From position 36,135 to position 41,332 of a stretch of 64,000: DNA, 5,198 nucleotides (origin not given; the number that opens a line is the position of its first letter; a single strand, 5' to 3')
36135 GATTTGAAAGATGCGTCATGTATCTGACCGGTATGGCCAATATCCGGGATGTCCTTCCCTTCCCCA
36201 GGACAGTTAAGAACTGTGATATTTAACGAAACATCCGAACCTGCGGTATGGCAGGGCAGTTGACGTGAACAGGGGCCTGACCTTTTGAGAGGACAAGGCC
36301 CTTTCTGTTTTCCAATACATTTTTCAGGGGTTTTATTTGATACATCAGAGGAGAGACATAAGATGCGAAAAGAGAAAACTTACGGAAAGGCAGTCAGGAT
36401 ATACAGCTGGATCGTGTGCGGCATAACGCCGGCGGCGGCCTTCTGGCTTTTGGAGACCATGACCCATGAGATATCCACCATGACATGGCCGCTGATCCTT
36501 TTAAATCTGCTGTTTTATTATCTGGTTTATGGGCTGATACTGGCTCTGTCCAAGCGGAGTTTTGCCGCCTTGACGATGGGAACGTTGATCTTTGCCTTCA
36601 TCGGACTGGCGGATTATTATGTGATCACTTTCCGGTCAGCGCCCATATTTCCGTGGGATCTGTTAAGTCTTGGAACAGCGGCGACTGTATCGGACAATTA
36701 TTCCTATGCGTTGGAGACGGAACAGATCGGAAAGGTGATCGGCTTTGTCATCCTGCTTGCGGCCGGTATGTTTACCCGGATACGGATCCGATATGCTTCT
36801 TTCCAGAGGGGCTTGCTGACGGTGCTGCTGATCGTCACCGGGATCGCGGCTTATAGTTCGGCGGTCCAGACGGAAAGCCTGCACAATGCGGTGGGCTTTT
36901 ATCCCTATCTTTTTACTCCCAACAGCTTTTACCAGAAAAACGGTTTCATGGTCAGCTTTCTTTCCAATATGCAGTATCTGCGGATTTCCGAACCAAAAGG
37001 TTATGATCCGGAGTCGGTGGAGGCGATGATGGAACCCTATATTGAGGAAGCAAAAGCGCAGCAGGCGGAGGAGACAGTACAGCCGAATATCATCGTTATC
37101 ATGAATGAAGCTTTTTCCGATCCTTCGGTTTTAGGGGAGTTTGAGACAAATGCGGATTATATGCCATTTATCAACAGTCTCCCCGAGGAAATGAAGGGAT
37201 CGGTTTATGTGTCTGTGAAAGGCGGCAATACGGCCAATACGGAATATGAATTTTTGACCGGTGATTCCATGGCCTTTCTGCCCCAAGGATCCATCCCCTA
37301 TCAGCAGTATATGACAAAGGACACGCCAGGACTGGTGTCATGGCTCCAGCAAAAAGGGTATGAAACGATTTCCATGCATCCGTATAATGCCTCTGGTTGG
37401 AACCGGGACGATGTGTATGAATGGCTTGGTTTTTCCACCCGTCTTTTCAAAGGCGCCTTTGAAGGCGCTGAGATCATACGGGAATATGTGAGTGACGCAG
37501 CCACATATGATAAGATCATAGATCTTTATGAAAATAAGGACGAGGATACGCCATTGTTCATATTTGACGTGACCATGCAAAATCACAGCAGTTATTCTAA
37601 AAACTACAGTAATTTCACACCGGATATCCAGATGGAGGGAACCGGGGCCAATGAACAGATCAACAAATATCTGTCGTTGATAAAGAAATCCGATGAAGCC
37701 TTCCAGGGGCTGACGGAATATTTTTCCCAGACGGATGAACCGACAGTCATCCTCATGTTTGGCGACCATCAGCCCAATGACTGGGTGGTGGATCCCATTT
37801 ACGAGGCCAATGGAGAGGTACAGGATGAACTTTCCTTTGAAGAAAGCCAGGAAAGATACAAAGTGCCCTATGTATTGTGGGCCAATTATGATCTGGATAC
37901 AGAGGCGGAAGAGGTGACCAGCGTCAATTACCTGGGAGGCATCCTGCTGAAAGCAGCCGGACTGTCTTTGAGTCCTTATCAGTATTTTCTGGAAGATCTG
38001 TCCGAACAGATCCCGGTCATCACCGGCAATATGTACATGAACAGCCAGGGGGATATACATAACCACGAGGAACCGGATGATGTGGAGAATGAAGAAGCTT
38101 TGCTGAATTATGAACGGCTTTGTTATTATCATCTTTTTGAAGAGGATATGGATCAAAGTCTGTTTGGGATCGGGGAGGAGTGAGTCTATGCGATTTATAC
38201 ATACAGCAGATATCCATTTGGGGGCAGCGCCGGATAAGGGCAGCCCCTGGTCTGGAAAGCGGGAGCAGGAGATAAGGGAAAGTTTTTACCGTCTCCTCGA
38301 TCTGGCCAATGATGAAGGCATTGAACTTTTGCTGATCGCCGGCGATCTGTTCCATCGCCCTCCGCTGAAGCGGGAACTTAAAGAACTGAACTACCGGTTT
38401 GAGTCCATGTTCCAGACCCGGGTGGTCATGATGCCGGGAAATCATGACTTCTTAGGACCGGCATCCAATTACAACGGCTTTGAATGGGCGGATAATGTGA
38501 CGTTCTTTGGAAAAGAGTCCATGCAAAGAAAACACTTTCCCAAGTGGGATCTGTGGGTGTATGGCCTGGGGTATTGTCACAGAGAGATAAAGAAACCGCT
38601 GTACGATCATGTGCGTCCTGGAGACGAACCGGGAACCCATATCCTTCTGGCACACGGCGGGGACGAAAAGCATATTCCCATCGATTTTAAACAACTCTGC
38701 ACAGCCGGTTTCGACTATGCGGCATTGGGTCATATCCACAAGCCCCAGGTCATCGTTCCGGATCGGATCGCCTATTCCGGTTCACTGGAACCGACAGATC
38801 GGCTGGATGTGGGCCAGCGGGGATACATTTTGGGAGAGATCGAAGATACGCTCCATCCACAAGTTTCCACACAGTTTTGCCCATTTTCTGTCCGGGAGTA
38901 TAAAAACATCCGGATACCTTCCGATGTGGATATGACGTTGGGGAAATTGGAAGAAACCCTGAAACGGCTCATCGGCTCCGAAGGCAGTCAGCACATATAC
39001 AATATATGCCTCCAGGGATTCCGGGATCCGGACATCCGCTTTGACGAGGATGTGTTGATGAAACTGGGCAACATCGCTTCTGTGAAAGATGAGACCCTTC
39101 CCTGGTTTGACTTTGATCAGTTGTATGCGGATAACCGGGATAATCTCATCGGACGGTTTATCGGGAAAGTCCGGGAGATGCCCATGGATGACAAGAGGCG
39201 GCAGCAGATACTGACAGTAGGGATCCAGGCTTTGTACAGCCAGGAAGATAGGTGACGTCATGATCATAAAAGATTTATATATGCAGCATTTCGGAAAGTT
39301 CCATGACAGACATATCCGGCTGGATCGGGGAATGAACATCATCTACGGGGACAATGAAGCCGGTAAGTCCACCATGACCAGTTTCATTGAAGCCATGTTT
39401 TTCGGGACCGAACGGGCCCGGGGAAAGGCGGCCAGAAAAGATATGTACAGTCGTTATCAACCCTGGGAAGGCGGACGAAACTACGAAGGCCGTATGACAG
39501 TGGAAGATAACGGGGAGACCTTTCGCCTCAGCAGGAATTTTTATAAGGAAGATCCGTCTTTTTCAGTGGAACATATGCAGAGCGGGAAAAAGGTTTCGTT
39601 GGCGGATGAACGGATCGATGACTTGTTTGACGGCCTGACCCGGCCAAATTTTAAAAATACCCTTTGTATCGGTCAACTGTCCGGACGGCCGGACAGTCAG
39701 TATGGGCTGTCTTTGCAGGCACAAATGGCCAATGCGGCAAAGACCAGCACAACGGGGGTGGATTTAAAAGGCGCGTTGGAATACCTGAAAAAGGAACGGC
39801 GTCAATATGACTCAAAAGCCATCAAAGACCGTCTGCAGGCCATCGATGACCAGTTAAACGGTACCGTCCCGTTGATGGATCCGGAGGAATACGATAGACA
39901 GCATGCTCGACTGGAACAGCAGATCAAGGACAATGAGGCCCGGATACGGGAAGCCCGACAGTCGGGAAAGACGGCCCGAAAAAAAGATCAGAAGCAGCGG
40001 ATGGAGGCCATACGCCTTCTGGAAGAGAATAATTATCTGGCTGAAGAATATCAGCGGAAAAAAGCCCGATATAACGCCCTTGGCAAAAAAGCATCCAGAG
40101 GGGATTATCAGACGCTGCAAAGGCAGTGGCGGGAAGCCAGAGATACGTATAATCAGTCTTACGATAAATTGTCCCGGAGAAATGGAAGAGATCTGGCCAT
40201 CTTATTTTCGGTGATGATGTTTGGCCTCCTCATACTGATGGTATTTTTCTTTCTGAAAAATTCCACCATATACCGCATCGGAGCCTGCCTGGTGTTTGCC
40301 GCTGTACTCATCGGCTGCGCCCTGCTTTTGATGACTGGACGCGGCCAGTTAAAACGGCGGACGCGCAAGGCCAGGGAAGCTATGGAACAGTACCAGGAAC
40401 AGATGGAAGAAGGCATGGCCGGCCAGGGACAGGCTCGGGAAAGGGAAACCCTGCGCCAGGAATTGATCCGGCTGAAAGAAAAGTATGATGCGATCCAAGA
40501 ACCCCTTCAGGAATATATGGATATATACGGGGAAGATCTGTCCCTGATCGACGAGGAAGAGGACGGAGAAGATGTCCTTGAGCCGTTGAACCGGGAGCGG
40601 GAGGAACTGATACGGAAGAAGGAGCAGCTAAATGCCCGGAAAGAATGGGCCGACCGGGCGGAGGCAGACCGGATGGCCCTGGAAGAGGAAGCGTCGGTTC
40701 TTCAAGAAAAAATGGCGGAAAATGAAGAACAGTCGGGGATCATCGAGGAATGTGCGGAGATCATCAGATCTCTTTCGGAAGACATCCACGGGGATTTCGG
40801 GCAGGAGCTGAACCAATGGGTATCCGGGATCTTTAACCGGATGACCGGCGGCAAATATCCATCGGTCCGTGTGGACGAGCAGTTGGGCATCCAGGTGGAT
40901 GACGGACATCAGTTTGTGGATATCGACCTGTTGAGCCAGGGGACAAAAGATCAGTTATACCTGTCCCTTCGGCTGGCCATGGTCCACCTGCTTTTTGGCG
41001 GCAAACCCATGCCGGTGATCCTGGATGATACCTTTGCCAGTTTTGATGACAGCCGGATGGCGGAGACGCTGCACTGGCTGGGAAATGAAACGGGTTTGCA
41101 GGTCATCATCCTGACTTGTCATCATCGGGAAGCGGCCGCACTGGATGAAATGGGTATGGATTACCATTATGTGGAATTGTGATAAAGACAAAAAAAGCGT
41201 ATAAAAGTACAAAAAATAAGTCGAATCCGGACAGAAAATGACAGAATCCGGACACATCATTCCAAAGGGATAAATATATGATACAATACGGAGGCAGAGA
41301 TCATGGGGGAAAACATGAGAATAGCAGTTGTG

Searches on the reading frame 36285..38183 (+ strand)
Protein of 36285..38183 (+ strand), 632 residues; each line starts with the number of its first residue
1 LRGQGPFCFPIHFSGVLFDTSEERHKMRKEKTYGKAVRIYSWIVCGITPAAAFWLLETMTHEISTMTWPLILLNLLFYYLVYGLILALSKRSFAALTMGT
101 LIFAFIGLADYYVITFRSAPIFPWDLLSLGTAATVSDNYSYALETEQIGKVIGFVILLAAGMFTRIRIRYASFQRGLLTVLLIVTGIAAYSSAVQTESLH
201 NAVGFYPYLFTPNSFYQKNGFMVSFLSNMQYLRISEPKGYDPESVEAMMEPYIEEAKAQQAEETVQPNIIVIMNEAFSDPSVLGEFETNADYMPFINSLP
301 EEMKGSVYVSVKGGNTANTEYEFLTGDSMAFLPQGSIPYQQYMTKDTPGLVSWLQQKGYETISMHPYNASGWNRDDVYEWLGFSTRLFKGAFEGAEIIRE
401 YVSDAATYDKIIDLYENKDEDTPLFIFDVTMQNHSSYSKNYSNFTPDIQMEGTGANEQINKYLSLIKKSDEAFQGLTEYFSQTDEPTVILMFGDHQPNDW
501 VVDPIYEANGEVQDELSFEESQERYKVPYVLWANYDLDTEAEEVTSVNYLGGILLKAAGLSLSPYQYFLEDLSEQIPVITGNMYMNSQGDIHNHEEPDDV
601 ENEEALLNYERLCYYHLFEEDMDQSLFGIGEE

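Call 14: search_protein_families(library=pfam, proteins=[window:36285-38183:+], max_evalue=0.01)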
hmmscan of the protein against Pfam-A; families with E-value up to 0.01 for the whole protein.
window:36285-38183:+ (632 aa): 1 family
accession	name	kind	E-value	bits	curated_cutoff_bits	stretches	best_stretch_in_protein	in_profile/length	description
PF00884.28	Sulfatase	-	1.7e-39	136.3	25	1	267-559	1-300/301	Sulfatase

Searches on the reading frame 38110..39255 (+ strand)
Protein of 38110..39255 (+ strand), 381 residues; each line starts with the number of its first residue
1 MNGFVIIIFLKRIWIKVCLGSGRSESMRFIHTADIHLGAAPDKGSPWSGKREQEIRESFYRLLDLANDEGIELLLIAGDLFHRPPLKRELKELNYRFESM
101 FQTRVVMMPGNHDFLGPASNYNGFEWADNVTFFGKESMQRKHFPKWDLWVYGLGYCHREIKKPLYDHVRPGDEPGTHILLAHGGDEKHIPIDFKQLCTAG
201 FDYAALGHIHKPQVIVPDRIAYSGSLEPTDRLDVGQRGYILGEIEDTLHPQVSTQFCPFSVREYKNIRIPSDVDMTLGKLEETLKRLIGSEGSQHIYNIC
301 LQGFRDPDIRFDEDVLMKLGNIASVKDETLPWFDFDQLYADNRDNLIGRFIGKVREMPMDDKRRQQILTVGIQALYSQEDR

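Call 14: search_protein_families(library=pfam, proteins=[window:38110-39255:+], max_evalue=0.01)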
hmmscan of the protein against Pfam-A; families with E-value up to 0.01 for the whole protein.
window:38110-39255:+ (381 aa): 2 families
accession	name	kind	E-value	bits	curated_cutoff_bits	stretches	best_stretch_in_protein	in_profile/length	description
PF00149.33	Metallophos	-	1.3e-14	55.5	21.5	1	27-212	1-191/191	Calcineurin-like phosphoesterase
PF12850.12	Metallophos_2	-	3.6e-05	24.2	27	1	27-226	1-135/154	Calcineurin-like phosphoesterase superfamily domain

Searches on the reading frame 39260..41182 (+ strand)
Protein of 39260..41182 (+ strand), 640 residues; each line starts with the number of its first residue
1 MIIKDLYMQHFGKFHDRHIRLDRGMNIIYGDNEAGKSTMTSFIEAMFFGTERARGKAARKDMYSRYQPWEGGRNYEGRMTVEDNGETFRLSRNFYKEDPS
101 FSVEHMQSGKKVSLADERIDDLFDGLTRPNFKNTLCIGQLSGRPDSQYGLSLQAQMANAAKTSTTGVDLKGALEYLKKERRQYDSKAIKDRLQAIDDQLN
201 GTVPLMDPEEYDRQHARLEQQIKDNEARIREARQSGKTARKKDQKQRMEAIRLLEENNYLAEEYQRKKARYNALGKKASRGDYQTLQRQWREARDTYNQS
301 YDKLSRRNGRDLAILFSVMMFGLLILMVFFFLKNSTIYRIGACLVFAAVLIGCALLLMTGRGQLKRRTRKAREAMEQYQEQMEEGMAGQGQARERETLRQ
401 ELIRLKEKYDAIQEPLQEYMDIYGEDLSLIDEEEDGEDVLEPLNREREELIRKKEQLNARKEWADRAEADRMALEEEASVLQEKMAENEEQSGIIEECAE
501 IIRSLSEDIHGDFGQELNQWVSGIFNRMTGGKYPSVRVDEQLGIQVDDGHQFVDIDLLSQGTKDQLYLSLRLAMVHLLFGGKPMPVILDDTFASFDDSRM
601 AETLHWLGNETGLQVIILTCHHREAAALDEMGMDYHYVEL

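Call 14: search_protein_families(library=pfam, proteins=[window:39260-41182:+], max_evalue=0.01)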
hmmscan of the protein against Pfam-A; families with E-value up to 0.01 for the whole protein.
window:39260-41182:+ (640 aa): 9 families
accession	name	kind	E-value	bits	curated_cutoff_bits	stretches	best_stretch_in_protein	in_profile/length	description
PF13514.12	AAA_27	-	5.9e-13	49.3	22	1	1-187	1-177/206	AAA domain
PF13476.12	AAA_23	-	1.8e-11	45.5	27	1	6-231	2-188/201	AAA domain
PF02463.25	SMC_N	-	1.1e-09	38.5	40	1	217-627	98-204/220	RecF/RecN/SMC N terminal domain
PF20990.2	DUF2207_C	-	3.1e-09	37.3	33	1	212-378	40-203/247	Predicted membrane protein (DUF2207) C-terminal domain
PF13175.12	AAA_15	-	9.6e-09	35.8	32.1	1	1-420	1-264/374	AAA ATPase domain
PF07332.16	Phage_holin_3_6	-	2.6e-05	24.7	28.4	1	313-382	43-112/116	Putative Actinobacterial Holin-X, holin superfamily III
PF13555.12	AAA_29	-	0.00034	20.7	27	1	6-51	4-50/61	P-loop containing region of AAA domain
PF04210.18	MtrG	-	0.0028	18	27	0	301-331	34-63/64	Tetrahydromethanopterin S-methyltransferase, subunit G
PF13166.12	AAA_13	-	0.0049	16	36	1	11-46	2-39/713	AAA domain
